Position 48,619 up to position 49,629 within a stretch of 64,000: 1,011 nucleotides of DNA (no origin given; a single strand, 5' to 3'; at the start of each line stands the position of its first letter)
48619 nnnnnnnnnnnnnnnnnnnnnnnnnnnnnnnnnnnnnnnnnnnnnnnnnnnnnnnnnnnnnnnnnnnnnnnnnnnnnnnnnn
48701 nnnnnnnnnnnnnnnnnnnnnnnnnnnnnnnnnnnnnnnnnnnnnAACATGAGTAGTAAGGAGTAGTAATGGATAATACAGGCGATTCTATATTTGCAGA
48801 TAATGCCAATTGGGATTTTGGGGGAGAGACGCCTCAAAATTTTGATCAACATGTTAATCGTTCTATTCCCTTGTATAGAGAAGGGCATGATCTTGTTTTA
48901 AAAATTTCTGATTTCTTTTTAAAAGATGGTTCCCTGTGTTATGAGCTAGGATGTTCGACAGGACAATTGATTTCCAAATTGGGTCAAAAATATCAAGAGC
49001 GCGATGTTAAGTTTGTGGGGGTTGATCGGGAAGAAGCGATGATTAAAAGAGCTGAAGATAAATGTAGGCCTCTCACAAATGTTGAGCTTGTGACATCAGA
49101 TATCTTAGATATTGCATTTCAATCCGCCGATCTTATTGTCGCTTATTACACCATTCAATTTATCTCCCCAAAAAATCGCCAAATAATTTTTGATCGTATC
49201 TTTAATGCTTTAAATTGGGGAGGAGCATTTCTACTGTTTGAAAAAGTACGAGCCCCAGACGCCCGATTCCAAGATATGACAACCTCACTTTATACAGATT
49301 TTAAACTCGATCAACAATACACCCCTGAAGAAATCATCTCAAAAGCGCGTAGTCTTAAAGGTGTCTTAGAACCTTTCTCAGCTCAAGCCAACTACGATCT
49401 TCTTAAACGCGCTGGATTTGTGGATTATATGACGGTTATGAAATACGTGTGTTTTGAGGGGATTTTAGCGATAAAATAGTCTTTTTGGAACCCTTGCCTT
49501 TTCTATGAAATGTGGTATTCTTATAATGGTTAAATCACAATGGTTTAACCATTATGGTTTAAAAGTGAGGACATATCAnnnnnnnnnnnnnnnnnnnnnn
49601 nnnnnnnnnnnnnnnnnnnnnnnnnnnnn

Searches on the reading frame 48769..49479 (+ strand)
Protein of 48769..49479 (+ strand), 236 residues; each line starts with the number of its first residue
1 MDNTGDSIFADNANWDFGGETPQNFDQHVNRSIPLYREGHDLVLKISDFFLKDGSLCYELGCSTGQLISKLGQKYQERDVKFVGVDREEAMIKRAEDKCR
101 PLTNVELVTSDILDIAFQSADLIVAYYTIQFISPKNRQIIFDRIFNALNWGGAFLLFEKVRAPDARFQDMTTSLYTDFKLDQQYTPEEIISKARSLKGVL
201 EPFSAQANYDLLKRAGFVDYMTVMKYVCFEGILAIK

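Call 32: search_protein_families(library=pfam, proteins=[window:48769-49479:+], max_evalue=0.00001)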
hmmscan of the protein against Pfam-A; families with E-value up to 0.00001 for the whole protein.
window:48769-49479:+ (236 aa): 4 families
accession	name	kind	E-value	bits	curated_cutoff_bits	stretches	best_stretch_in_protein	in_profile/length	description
PF13649.12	Methyltransf_25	-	9.7e-14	52.3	27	1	59-152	3-97/97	Methyltransferase domain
PF13847.12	Methyltransf_31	-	1.2e-11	45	27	1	53-157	3-110/145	Methyltransferase domain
PF08242.18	Methyltransf_12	-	1.8e-11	45.1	30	1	59-153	2-97/98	Methyltransferase domain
PF08241.18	Methyltransf_11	-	4.3e-10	40.5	21.2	1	59-155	2-94/95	Methyltransferase domain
